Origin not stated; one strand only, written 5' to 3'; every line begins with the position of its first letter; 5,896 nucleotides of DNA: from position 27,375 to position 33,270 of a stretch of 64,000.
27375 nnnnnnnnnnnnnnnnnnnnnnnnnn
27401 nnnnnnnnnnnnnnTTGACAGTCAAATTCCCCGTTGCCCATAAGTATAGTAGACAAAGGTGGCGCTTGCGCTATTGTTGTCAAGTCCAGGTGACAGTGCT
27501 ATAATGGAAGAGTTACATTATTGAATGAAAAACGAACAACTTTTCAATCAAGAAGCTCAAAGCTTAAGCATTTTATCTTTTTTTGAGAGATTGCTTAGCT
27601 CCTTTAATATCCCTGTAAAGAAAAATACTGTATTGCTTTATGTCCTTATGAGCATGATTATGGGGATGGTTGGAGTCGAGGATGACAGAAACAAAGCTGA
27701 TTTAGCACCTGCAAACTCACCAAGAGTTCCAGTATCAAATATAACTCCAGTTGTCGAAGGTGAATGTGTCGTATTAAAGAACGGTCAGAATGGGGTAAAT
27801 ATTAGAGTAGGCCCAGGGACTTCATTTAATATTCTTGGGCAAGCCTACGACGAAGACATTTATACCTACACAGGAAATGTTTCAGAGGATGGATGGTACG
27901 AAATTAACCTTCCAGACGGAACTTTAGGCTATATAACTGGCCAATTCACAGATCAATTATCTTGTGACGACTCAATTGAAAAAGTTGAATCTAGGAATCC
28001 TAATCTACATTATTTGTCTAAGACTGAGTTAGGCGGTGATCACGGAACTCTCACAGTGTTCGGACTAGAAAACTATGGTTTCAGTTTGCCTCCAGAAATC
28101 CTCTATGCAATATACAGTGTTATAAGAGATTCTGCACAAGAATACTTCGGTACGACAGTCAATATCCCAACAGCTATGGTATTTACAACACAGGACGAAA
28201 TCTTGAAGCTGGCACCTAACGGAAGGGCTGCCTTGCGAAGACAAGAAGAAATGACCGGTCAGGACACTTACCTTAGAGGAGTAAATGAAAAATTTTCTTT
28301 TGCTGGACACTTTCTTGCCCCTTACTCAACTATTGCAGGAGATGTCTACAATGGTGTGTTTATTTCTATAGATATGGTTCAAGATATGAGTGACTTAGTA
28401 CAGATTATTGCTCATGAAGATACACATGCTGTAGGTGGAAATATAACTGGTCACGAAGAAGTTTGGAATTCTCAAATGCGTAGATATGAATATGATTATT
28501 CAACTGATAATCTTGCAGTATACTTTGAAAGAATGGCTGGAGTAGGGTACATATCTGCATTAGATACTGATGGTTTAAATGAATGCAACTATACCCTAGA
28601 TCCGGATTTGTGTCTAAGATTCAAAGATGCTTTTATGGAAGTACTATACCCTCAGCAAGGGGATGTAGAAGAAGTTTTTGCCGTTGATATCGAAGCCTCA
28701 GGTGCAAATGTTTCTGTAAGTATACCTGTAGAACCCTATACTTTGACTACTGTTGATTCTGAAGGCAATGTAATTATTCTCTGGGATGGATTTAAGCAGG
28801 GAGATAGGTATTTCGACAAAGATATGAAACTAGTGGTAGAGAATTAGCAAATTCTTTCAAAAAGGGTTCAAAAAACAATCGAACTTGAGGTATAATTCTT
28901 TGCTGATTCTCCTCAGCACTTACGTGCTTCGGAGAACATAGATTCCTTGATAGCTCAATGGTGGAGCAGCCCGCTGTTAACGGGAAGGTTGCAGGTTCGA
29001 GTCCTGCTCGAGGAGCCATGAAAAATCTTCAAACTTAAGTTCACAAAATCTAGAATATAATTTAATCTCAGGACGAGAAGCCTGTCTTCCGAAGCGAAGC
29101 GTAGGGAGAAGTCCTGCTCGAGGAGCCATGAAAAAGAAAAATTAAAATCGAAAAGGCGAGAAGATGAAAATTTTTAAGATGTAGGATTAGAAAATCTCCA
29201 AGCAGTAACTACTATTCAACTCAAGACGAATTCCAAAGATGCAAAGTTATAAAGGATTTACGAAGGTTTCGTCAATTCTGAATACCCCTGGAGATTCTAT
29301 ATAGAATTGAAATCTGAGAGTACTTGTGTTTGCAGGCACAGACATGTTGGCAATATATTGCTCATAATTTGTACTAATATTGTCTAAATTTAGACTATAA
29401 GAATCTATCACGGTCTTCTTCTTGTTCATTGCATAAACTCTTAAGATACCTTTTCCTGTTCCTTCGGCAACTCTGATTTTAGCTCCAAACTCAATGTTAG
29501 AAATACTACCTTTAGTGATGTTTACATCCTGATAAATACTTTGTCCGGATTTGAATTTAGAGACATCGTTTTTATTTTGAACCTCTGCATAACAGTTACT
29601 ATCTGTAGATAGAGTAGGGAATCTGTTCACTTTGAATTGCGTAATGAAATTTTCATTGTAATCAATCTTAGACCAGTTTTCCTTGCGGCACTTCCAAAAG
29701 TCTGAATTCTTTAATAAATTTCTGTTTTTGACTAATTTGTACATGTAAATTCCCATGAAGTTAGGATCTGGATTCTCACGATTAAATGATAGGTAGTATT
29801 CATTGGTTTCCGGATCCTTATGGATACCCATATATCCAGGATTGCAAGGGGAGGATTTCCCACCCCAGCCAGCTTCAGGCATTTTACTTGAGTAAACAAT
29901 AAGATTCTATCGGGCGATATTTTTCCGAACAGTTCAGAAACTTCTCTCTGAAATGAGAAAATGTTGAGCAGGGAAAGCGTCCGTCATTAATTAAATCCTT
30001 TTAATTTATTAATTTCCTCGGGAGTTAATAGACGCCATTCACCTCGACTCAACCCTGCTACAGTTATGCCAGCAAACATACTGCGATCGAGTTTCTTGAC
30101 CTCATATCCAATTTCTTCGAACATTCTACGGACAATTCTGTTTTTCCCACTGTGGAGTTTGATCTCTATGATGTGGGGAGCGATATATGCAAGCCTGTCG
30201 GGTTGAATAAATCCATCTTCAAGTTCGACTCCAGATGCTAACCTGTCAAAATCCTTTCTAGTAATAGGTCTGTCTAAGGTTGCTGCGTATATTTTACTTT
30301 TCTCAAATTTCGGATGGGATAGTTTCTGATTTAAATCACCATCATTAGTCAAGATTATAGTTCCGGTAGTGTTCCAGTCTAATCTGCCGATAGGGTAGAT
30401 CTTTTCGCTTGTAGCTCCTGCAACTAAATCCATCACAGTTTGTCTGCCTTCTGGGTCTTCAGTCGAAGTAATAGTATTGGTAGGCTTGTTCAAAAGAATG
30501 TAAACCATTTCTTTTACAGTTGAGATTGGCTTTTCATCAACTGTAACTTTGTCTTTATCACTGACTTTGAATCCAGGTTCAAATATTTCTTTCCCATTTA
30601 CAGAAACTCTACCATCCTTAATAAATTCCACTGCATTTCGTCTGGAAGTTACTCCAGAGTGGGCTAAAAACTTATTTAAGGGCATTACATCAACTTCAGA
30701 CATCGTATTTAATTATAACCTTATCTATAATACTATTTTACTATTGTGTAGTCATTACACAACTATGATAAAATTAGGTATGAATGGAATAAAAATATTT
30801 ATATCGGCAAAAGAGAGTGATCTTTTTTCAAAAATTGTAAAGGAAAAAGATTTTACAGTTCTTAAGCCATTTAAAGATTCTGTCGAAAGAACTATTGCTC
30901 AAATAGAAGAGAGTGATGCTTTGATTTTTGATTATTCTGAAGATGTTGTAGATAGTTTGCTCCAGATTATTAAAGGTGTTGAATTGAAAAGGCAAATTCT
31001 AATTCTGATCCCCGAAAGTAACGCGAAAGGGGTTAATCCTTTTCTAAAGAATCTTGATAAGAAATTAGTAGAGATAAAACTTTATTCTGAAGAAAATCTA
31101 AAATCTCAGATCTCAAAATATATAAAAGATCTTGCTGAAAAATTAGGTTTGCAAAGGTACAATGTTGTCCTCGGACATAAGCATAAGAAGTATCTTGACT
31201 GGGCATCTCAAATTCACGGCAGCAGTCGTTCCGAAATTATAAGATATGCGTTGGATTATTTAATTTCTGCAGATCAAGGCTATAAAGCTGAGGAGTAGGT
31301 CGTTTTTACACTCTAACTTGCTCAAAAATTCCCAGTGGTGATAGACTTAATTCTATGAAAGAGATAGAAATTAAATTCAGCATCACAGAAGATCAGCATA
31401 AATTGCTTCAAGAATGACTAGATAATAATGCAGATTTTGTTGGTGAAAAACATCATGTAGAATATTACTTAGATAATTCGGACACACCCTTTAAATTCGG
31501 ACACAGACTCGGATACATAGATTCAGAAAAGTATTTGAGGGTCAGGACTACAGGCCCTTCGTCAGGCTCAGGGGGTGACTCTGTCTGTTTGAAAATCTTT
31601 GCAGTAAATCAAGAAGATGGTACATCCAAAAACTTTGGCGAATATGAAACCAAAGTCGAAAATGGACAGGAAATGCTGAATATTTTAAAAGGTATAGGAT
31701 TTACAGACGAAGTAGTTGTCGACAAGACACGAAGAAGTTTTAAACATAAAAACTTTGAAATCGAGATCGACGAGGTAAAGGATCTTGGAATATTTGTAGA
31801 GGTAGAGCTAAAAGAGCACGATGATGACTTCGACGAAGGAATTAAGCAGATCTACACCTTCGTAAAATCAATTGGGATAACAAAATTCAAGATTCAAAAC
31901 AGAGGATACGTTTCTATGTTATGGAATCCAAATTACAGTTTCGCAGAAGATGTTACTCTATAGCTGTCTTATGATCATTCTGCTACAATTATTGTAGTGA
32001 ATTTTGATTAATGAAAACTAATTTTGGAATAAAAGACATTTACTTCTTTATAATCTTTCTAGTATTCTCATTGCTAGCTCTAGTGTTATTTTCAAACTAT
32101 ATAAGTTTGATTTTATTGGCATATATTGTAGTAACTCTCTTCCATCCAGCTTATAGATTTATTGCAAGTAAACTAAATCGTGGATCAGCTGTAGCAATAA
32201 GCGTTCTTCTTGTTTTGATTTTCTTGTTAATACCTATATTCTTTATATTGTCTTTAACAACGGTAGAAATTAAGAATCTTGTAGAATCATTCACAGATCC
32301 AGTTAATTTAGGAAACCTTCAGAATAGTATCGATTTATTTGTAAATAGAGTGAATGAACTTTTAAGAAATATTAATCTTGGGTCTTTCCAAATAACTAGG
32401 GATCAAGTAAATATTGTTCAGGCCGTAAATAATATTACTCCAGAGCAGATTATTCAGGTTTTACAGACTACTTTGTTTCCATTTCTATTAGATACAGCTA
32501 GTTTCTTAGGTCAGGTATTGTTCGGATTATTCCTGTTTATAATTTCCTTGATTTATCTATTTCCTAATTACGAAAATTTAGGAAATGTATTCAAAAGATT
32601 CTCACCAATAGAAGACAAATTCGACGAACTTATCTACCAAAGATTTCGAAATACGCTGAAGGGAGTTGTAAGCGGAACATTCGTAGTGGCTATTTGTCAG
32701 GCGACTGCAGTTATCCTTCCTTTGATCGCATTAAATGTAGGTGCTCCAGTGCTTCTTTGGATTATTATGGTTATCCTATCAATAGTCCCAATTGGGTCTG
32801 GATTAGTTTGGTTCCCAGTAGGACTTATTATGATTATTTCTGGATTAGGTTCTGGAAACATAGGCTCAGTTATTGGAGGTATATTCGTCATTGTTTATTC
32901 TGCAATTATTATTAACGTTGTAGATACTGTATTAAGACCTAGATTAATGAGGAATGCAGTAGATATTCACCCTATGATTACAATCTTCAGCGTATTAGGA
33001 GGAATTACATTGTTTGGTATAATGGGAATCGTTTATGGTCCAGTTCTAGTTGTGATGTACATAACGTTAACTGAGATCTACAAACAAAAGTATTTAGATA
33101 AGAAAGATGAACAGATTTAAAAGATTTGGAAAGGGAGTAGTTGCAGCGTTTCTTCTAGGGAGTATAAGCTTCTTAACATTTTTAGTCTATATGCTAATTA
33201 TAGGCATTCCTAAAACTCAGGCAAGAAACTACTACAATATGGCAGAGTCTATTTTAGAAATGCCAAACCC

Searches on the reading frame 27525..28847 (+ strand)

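Call 8: search_protein_families(library=pfam, proteins=[window:27525-28847:+], max_evalue=0.001)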
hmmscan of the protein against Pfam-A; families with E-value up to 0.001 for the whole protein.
window:27525-28847:+ (440 aa): 1 family
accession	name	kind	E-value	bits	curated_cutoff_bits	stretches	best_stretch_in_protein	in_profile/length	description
PF08239.17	SH3_3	-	5.6e-10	39.7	27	1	90-141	2-52/54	Bacterial SH3 domain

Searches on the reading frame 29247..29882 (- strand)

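Call 90: search_protein_families(library=pfam, proteins=[window:29247-29882:-], max_evalue=0.01)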
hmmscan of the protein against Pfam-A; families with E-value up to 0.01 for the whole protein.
window:29247-29882:- (211 aa): 1 family
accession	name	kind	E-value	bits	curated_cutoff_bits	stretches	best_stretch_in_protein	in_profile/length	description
PF03422.21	CBM_6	-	0.00011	22.9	28.9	1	101-205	19-120/125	Carbohydrate binding module (family 6)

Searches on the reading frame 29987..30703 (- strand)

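Call 90: search_protein_families(library=pfam, proteins=[window:29987-30703:-], max_evalue=0.01)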
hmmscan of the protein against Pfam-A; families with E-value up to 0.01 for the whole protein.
window:29987-30703:- (238 aa): 4 families
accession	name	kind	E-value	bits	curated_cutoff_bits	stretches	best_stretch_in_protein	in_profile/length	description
PF00849.27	PseudoU_synth_2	-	1.2e-17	65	26.8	1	68-196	2-151/152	RNA pseudouridylate synthase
PF01479.30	S4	-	1.8e-09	37.6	22.8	1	7-53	1-48/48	S4 domain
PF22421.1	SYY_C-terminal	-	0.0005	20.3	27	1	8-53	20-66/83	Tyrosine--tRNA ligase SYY-like C-terminal domain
PF13275.11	S4_2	-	0.001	19.4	24.6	1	23-60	25-62/65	S4 domain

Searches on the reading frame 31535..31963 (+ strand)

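Call 90: search_protein_families(library=pfam, proteins=[window:31535-31963:+], max_evalue=0.01)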
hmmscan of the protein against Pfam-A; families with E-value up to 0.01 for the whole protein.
window:31535-31963:+ (142 aa): 1 family
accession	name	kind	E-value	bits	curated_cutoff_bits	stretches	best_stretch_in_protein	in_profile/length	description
PF01928.26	CYTH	-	3.6e-12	46.9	23.2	1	17-125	66-179/179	CYTH domain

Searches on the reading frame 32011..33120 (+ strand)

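Call 16: search_protein_families(library=pfam, proteins=[window:32011-33120:+], max_evalue=0.001)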
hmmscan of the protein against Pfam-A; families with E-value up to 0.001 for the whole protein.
window:32011-33120:+ (369 aa): 1 family
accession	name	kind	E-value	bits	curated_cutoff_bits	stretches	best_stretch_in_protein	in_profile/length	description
PF01594.21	AI-2E_transport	-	3.9e-34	118.8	34.3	1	12-357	3-326/327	AI-2E family transporter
